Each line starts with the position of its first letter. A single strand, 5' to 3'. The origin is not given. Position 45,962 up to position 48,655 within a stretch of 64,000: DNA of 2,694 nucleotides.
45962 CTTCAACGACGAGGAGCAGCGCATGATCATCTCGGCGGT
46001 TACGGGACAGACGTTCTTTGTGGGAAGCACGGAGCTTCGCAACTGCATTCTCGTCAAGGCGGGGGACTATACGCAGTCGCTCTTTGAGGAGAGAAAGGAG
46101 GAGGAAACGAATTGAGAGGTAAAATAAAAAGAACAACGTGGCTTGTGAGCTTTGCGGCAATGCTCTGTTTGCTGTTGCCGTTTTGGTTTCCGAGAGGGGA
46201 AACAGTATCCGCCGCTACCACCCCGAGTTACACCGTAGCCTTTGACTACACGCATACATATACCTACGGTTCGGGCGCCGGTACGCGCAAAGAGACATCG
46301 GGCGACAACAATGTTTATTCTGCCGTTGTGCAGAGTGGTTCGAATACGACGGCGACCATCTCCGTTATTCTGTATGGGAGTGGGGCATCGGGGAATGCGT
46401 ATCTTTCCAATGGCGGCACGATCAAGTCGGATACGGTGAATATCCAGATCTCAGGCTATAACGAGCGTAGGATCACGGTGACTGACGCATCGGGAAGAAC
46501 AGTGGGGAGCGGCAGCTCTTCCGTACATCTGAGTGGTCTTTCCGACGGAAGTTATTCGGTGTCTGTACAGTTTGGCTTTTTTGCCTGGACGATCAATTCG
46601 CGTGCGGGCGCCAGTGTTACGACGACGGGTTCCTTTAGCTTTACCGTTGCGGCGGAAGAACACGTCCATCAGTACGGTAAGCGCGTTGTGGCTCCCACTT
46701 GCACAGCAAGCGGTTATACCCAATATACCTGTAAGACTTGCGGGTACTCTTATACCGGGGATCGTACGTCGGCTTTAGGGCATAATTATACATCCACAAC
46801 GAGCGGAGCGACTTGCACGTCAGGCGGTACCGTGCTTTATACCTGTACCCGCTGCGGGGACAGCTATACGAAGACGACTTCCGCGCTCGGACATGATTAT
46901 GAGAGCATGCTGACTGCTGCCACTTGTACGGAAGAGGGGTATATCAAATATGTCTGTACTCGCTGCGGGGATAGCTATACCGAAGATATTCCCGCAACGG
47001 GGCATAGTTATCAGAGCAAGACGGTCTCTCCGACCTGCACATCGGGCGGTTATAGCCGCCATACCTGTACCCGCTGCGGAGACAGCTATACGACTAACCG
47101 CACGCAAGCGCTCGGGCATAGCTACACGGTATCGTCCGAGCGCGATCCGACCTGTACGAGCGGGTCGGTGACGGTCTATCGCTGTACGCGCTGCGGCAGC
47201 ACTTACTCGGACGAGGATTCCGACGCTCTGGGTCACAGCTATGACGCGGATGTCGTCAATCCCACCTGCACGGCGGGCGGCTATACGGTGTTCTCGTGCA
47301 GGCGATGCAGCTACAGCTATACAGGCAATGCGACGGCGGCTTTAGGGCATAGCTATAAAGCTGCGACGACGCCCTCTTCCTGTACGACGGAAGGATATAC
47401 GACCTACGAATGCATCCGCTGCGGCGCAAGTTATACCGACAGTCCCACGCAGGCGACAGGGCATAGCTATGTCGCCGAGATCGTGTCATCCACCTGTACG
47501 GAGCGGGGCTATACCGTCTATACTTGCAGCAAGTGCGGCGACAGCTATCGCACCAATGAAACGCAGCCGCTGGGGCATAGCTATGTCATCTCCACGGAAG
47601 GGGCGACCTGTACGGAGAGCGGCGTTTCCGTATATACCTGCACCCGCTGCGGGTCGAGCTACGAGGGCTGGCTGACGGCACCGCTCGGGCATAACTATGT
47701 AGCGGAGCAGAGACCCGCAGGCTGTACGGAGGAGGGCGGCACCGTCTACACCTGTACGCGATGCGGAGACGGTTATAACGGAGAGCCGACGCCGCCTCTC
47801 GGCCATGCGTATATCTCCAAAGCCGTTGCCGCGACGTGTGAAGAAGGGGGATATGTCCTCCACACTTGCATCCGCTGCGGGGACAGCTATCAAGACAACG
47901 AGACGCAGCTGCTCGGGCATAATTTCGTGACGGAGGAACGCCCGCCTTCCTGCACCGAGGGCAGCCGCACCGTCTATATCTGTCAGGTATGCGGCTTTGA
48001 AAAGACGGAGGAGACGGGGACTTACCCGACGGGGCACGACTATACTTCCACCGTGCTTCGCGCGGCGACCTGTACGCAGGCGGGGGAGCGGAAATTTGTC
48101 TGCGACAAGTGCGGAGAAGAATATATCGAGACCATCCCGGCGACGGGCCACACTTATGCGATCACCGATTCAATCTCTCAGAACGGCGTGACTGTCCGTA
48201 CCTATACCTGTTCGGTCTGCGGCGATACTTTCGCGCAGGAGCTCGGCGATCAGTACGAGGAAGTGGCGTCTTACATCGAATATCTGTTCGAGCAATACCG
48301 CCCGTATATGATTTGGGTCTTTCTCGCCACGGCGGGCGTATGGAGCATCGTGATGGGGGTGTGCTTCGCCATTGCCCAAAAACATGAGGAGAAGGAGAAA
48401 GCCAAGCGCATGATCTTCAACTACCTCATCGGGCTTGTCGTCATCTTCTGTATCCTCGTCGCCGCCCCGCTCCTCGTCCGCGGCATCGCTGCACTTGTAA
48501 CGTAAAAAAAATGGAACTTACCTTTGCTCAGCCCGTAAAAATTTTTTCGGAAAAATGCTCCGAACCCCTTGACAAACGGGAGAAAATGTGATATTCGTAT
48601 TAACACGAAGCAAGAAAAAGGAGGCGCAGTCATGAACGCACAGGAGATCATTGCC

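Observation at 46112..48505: A VirB2-like pilin module fused to a 14-repeat Cys3His ectodomain (candidate pilin-adhesin of a Gram-positive-type T4SS)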

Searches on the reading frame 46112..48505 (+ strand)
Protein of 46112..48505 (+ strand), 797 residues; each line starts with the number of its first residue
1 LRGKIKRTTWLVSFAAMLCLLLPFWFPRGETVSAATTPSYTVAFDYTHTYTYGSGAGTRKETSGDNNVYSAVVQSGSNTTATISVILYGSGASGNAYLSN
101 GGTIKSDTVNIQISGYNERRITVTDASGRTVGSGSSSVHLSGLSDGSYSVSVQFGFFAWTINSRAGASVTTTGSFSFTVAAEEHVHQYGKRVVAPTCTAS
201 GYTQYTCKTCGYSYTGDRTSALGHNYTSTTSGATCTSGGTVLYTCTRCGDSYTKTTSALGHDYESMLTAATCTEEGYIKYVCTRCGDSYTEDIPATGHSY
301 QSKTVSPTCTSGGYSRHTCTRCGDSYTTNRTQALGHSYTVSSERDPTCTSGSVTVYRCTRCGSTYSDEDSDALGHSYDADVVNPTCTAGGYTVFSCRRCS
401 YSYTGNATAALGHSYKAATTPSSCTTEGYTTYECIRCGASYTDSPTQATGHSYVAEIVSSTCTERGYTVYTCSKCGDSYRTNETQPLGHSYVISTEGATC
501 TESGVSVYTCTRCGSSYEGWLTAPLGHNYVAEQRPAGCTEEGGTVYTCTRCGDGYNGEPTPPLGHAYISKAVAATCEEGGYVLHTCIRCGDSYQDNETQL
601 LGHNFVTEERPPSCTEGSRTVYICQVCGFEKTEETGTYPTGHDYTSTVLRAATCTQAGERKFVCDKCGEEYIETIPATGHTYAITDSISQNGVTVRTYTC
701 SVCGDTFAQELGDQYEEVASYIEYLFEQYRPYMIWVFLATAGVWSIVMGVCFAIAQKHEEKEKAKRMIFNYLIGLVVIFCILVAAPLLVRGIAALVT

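Call 3: search_protein_families(library=pfam, proteins=[window:46112-48505:+], max_evalue=0.1)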
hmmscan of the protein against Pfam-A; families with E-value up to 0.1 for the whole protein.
window:46112-48505:+ (797 aa): 4 families
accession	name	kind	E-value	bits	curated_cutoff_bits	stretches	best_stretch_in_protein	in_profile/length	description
PF05495.17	zf-CHY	-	2e-08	35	31.3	0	467-517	16-65/68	CHY zinc finger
PF18895.5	T4SS_pilin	-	9.2e-06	26.1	26.6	1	736-783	19-66/71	Type IV secretion system pilin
PF18868.7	zf-C2H2_3rep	-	0.012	16.7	30.8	0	582-671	31-111/126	Zinc finger C2H2-type, 3 repeats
PF18962.6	Por_Secre_tail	-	0.047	14.4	27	0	106-153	7-63/75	Secretion system C-terminal sorting domain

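Call 4: search_protein_families(library=ncbifam, proteins=[window:46112-48505:+], max_evalue=0.1)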
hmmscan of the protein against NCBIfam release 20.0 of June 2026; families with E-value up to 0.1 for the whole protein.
window:46112-48505:+ (797 aa): 3 families
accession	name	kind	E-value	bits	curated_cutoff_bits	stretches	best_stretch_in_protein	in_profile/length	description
NF045849.1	ICE_MMCAP2_0565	equivalog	0.013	15.2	40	1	734-787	22-75/80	Mbov_0395 family pilin-like conjugal transfer protein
NF045889.1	ICE_Mbov_0396_TM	equivalog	0.024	14.1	70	1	731-790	53-116/306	Mbov_0396 family ICE element transmembrane protein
NF002010.0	PRK00811.1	equivalog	0.095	11.9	260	0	713-765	201-253/287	polyamine aminopropyltransferase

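Call 12: find_homologous_proteins(query=window:46112-48505:+, max_evalue=0.00001)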
Query window:46112-48505:+ (797 aa): 4801 proteins with E <= 0.00001 among 8000 candidates; the best 120 are listed.
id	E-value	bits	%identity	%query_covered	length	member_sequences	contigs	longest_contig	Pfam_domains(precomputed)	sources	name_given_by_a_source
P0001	0.0e+0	1231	71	100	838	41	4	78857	PF05495.18,PF07874.18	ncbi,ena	-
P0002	0.0e+0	1132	65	100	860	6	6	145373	PF05495.18,PF07874.18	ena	-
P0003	0.0e+0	1063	60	100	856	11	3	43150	PF05495.18,PF07874.18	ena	-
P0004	0.0e+0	1058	61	97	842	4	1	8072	PF05495.18,PF07874.18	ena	-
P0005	1.0e-292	991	57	99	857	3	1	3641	PF07874.18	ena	-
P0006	1.7e-253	862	58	72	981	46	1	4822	PF05495.18,PF07874.18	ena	-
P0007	2.6e-244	831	69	64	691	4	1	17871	PF07874.18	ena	-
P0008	4.6e-243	827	48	100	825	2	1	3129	-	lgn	-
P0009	5.5e-243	827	47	100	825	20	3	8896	PF05495.18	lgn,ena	-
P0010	9.8e-243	826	39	69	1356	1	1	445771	PF00963.25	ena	-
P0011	4.6e-240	817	68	64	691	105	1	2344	PF07874.18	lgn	-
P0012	1.3e-234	799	45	100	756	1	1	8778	PF07874.18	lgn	-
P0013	2.0e-231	789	61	58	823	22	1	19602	PF24893.1,PF07874.18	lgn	-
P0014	1.8e-230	786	39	67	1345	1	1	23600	PF00082.28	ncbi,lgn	-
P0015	7.7e-220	750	62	58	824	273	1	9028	PF24893.1,PF07874.18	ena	-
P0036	2.8e-197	676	57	61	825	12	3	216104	-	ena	-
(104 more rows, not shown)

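Call 18: find_encoding_contigs(protein=P0002, flank=10000, max_places=3)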
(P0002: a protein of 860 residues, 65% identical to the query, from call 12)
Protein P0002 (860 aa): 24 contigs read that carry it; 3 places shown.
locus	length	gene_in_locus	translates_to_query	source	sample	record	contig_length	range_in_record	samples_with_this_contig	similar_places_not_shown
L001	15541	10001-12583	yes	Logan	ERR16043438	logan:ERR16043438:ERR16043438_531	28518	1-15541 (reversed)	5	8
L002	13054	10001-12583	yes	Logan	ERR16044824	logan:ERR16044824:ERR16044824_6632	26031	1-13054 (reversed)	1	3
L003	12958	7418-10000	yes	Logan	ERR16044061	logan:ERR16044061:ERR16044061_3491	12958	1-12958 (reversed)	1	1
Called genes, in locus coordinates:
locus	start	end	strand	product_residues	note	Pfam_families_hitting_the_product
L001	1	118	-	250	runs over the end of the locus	PF13489:Methyltransf_23 (weak), PF13847:Methyltransf_31 (weak), PF08241:Methyltransf_11, PF08242:Methyltransf_12, PF13649:Methyltransf_25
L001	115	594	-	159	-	PF18143:HAD_SAK_2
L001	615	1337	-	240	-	-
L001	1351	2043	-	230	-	PF00149:Metallophos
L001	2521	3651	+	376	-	PF22763:NrS1-1_pol-like_HBD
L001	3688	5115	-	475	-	PF01637:ATPase_2, PF13173:AAA_14, PF03008:DUF234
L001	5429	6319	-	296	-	PF02498:Bro-N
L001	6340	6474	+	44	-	-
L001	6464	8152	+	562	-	PF08401:ArdcN, PF18818:MPTase-PolyVal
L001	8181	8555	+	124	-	PF19808:DUF6291 (weak)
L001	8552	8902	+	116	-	PF01555:N6_N4_Mtase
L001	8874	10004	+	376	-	PF01935:DUF87, PF12846:AAA_10 (faint), PF19044:P-loop_TraG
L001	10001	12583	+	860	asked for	PF05495:zf-CHY (faint), PF07874:DUF1660 (faint)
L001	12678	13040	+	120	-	PF14198:TnpV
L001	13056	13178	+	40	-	-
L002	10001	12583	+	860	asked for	PF05495:zf-CHY (faint), PF07874:DUF1660 (faint)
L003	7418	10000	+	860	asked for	PF05495:zf-CHY (faint), PF07874:DUF1660 (faint)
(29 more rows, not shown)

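Call 19: find_encoding_contigs(protein=P0036, flank=10000, max_places=2)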
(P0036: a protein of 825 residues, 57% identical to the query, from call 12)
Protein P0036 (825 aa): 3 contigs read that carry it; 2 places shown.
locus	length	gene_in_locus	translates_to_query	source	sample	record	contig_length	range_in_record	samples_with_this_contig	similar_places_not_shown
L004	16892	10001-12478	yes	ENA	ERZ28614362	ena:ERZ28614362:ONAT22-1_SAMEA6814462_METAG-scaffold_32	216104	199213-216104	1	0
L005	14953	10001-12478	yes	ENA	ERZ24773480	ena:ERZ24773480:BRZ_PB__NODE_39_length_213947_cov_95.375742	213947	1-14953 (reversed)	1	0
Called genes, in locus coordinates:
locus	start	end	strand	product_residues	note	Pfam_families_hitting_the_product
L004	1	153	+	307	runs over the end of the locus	PF01555:N6_N4_Mtase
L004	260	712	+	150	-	-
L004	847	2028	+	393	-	PF18555:MobL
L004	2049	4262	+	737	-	PF02534:T4SS-DNA_transf, PF00270:DEAD (faint), PF10412:TrwB_AAD_bind, PF12696:TraG-D_C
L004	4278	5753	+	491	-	-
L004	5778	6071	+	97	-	-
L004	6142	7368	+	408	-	-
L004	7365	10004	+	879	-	PF12846:AAA_10 (weak), PF19044:P-loop_TraG, PF01935:DUF87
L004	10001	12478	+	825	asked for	-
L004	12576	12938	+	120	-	PF14198:TnpV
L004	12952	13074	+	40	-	-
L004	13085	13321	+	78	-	-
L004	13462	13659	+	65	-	PF12728:HTH_17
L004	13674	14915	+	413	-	PF14659:Phage_int_SAM_3 (weak), PF00589:Phage_integrase (weak)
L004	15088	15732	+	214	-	-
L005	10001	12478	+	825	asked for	-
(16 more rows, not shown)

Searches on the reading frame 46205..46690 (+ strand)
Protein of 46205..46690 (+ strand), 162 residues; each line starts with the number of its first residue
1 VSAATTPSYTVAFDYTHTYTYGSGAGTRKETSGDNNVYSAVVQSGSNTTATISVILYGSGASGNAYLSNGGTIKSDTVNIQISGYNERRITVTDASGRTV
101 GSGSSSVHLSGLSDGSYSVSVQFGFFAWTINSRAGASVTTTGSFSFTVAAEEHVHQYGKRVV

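Call 73: search_protein_families(library=pfam, proteins=[window:46205-46690:+], max_evalue=5)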
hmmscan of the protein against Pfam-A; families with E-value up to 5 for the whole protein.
window:46205-46690:+ (162 aa): 1 family
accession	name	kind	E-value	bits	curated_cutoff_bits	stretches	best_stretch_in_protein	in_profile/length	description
PF18962.6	Por_Secre_tail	-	0.0051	17.5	27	1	75-122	7-63/75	Secretion system C-terminal sorting domain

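Call 81: find_homologous_proteins(query=window:46214-46666:+, max_evalue=0.001)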
Query window:46214-46666:+ (151 aa): 9 proteins with E <= 0.001 among 211 candidates.
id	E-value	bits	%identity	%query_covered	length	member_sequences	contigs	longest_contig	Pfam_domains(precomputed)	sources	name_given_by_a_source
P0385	6.2e-84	297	99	100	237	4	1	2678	-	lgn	-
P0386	1.3e-61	225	93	79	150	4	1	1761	-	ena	-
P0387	1.3e-49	186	95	65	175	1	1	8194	-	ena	-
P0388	9.8e-38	147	97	52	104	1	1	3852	-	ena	-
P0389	1.9e-34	137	99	48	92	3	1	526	-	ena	-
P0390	3.3e-34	136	76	72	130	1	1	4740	-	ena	-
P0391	9.6e-23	99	98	36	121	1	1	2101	-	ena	-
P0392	4.2e-22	97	48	95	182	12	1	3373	-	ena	-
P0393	3.3e-20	91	48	89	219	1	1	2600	-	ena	-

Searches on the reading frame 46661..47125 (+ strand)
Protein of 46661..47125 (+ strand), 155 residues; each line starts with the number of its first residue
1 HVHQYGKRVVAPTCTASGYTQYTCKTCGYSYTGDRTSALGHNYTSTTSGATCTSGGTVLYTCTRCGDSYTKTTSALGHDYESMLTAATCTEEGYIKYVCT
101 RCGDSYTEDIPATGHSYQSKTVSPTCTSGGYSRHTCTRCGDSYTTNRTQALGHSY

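Call 72: search_solved_structures(query=window:46661-47125:+, max_evalue=1, show_alignments=2)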
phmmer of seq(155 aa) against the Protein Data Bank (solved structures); distinct sequences matched with E-value up to 1: 3.
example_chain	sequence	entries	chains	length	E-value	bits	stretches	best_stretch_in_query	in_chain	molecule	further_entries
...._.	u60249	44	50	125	0.0011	22.2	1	59-146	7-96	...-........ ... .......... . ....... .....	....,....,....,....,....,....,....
2epc_A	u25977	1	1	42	0.19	15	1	50-79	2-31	Zinc finger protein 32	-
1x6e_A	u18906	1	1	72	0.38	14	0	48-115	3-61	Zinc finger protein 24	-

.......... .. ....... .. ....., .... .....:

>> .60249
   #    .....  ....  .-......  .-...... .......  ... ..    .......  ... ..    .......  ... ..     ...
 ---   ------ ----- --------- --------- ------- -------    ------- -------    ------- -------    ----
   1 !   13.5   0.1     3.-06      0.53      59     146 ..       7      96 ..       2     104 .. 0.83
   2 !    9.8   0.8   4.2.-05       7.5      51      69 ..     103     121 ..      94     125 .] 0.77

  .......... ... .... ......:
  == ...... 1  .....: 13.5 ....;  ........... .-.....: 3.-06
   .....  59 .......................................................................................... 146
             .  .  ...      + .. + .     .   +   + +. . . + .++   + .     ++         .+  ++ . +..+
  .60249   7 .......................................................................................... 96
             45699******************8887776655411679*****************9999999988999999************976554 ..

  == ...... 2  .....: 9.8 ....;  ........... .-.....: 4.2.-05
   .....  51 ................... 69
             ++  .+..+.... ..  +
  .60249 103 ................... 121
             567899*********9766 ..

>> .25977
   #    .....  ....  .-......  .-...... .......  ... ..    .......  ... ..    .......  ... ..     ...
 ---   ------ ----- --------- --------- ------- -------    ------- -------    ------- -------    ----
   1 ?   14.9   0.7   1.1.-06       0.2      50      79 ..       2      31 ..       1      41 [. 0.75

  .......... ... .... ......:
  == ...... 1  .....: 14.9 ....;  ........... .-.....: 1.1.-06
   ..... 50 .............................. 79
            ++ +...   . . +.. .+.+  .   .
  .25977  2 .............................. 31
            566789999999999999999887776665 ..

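Call 73: search_protein_families(library=pfam, proteins=[window:46661-47125:+], max_evalue=5)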
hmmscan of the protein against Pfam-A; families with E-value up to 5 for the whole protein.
seq(155 aa): 26 families (the best 25 are shown)
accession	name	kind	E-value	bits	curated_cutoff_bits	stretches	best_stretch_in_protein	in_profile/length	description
PF18439.7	zf_UBZ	-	0.0014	18.6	25.6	1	97-108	3-14/32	Ubiquitin-Binding Zinc Finger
PF11411.13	DNA_ligase_IV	-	0.0055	17.2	22.1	0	103-110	13-20/34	DNA ligase IV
PF17283.8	Zn_ribbon_SprT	-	0.0055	17.2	28.1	2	60-71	5-16/38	SprT-like zinc ribbon domain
PF13894.12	zf-C2H2_4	-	0.0077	17.3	27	0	134-148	1-15/24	C2H2-type zinc finger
PF25206.1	DUF7836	-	0.0093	16.2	26.7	1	91-112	2-26/59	Domain of unknown function (DUF7836)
PF01096.23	Zn_ribbon_TFIIS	-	0.0095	16.2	21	1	57-69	26-38/39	Transcription factor S-II (TFIIS)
PF05495.17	zf-CHY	-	0.0099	16.7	31.3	2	58-106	17-65/68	CHY zinc finger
PF10892.13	DUF2688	-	0.015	15.2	25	1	61-76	9-24/56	Protein of unknown function (DUF2688)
PF13465.12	zf-H2C2_2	-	0.098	13.5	40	1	18-32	11-25/26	Zinc-finger double domain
PF01428.23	zf-AN1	-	0.12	13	27.9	1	12-31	4-23/40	AN1-like Zinc finger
PF07754.17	HVO_2753_ZBP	-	0.12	12.7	33.2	0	90-104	10-24/46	Small zinc finger protein HVO_2753-like, Zn-binding pocket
PF15494.11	SRCR_2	-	0.2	12.8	27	0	117-141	73-97/99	Scavenger receptor cysteine-rich domain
PF13240.11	Zn_Ribbon_1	-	0.27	11.5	25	0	136-142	2-8/23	zinc-ribbon domain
PF14353.12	CpXC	-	0.34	11.3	25.4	0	99-145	3-49/121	CpXC protein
PF06170.17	DUF983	-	0.37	11.6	22.6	0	133-148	8-23/85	Protein of unknown function (DUF983)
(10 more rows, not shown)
